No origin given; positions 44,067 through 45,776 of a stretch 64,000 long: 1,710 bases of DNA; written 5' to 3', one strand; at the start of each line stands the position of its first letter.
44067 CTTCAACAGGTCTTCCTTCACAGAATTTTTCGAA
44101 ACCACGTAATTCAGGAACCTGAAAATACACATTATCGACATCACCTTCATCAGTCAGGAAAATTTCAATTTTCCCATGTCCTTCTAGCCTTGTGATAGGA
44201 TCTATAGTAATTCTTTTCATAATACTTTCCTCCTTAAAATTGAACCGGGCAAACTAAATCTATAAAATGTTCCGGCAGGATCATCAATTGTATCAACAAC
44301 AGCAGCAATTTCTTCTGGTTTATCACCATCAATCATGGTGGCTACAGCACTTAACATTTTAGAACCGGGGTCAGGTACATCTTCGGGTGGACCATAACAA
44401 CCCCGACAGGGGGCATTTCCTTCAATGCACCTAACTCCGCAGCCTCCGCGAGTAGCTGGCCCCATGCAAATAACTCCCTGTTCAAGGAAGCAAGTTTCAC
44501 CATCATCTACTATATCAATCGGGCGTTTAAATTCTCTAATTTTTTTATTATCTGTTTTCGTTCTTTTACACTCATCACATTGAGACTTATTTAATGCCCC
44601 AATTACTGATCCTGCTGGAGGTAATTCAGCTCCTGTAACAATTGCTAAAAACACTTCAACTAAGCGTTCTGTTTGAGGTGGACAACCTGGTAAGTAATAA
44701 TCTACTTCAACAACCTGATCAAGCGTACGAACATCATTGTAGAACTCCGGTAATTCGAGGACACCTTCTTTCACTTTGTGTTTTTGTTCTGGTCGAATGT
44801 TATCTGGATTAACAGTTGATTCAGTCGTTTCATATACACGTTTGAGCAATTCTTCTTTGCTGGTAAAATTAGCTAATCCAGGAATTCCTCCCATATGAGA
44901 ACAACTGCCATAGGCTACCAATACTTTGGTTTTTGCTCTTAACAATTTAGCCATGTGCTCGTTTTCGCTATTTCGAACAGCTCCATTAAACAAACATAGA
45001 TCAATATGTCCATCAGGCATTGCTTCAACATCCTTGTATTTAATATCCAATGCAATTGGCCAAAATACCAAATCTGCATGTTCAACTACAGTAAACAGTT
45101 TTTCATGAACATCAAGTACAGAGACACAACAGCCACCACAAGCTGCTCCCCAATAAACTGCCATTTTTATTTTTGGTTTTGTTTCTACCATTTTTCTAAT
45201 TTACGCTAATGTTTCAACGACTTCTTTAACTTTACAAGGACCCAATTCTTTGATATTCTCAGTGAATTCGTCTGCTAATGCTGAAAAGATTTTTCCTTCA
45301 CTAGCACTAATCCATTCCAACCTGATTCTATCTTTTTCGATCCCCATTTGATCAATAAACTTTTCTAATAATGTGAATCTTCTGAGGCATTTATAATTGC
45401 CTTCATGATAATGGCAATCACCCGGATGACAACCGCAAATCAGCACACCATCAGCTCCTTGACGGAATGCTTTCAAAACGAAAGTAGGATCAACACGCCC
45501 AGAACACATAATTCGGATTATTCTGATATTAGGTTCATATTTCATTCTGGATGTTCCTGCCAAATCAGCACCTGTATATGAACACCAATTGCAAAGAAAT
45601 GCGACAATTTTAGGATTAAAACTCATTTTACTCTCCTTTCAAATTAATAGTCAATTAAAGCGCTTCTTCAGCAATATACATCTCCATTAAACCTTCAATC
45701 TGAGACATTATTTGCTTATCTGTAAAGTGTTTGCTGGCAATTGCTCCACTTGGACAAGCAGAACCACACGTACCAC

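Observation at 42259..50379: Seven-gene operon joining a QmoC-like membrane subunit and two HdrA-like flavoproteins to a cytoplasmic Mvh-type [NiFe] hydrogenase, with no HdrBC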

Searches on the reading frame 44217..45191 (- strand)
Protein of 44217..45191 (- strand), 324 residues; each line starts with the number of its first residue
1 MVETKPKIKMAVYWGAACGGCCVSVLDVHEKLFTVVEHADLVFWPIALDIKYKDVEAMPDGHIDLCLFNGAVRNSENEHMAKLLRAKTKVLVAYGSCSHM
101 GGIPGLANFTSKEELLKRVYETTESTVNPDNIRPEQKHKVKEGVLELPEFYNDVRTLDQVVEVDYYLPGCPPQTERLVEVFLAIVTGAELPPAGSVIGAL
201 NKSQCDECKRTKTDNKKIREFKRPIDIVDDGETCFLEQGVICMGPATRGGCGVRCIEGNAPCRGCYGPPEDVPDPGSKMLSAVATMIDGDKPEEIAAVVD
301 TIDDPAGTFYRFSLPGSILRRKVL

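Call 3: search_protein_families(library=pfam, proteins=[window:44217-45191:-])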
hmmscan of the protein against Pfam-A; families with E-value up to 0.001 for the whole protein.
window:44217-45191:- (324 aa): 1 family
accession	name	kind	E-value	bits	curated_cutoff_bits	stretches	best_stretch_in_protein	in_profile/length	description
PF01058.29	Oxidored_q6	-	1.8e-24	86.4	27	1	18-183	1-127/128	NADH ubiquinone oxidoreductase, 20 Kd subunit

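Call 4: search_protein_families(library=ncbifam, proteins=[window:44217-45191:-])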
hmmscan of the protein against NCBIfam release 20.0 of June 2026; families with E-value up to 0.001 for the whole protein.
window:44217-45191:- (324 aa): 14 families
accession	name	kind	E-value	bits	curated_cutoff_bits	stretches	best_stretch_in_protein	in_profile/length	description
NF045875.1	F420_non_VhuG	exception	3.1e-66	223.5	450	1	7-323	4-285/286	F420-non-reducing hydrogenase subunit VhuG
NF040831.1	sulfhyd_ShyD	equivalog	6.9e-22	78.2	460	2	8-128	1-113/240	NAD(P)-dependent hydrogenase/sulfhydrogenase 2 subunit delta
NF040836.1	sulfhyd_HydD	equivalog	4.5e-20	71.9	500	1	6-138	4-129/261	NADPH-dependent hydrogenase/sulfhydrogenase 1 subunit delta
TIGR03294.1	FrhG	equivalog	1.4e-14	54.4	245.5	1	14-104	8-94/228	coenzyme F420 hydrogenase subunit gamma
NF005012.1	PRK06411.1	subfamily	4.2e-08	32.9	116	1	150-183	120-153/166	NADH-quinone oxidoreductase subunit NuoB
TIGR01957.1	nuoB_fam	subfamily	6.2e-08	32.7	142.7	1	149-184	103-138/145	NADH-quinone oxidoreductase subunit B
NF011393.0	PRK14818.1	equivalog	2.6e-06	27.1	255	1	151-184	118-151/173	NADH dehydrogenase subunit B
NF011395.0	PRK14820.1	equivalog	1.5e-05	24.8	263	1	151-184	120-153/180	NADH-quinone oxidoreductase subunit B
NF011394.0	PRK14819.1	equivalog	1.8e-05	24.5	312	1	150-184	118-152/264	NADH-quinone oxidoreductase subunit B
NF011392.0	PRK14817.1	equivalog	2.3e-05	24.2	271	1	149-180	121-152/182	NADH-quinone oxidoreductase subunit B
NF011388.0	PRK14813.1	equivalog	0.00012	22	294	0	151-183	116-148/189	NADH dehydrogenase subunit B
NF011390.0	PRK14815.1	equivalog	0.00021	20.6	281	1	151-184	120-153/183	NADH dehydrogenase subunit B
NF011391.0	PRK14816.1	equivalog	0.00055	19.6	283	0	150-178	139-167/196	NADH-quinone oxidoreductase subunit B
NF009808.0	PRK13292.1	equivalog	0.00062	17.7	1156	0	150-182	111-143/791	NADH-quinone oxidoreductase subunit B/C/D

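Call 68: search_solved_structures(query=window:44217-45191:-, max_evalue=1e-10)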
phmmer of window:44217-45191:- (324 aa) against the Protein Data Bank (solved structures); distinct sequences matched with E-value up to 1e-10: 8.
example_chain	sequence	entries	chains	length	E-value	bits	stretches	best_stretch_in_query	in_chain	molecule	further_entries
5odc_E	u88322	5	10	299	4.5e-68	233.3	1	8-318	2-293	Methyl-viologen reducing hydrogenase subunit G | Methyl-viologen reducing hydrogenase, subunit G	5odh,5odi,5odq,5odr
9sw2_E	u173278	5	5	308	1e-62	215.7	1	6-323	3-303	F420-non-reducing hydrogenase subunit G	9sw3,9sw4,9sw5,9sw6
9sfi_I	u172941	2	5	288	4.8e-55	190.5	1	7-323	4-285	F420-non-reducing hydrogenase small subunit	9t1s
7t2r_E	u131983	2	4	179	1.5e-27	100.1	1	7-188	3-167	NiFe hydrogenase small subunit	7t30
5xf9_C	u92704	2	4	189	8.3e-18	68.1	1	7-187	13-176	NAD-reducing hydrogenase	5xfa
9e15_A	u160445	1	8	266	4.2e-14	55.9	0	7-138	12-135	Sulfhydrogenase 1 subunit delta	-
9nez_A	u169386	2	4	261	4.6e-14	55.8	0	7-138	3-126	Sulfhydrogenase 1 subunit delta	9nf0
9e1j_A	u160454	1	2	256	4.7e-14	55.8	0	7-138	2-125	Sulfhydrogenase 1 subunit delta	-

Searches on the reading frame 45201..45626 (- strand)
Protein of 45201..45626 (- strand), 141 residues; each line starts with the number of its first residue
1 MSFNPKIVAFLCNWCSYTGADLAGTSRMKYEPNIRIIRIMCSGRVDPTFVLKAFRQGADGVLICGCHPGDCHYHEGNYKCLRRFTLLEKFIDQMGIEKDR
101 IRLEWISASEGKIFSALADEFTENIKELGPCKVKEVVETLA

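Call 3: search_protein_families(library=pfam, proteins=[window:45201-45626:-])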
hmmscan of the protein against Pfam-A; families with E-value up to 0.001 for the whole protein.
window:45201-45626:- (141 aa): 1 family
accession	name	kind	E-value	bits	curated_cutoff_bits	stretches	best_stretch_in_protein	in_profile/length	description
PF02662.21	FlpD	-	9.1e-57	190.8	22.3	1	7-129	1-123/123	Methyl-viologen-reducing hydrogenase, delta subunit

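Call 4: search_protein_families(library=ncbifam, proteins=[window:45201-45626:-])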
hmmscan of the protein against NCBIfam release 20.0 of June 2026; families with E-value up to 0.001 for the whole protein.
window:45201-45626:- (141 aa): 4 families
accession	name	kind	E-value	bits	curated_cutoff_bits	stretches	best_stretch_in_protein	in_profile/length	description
NF040770.1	hetero_SS_HdrA2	exception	6.8e-57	193.1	1100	1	4-132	647-775/777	CoB-CoM heterodisulfide reductase HdrA2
NF045873.1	F420_non_VhuD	exception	7.7e-41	139.3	215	1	5-134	2-131/132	F420-non-reducing hydrogenase iron-sulfur subunit VhuD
NF041891.1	hdrA_Methbact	equivalog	7.1e-15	54.3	1300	1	6-127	645-757/762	ferredoxin:CoB-CoM heterodisulfide reductase subunit HdrA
NF041778.1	hetero_SS_HdrA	equivalog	3.4e-05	21.9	1400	1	7-75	656-723/771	ferredoxin:CoB-CoM heterodisulfide reductase subunit HdrA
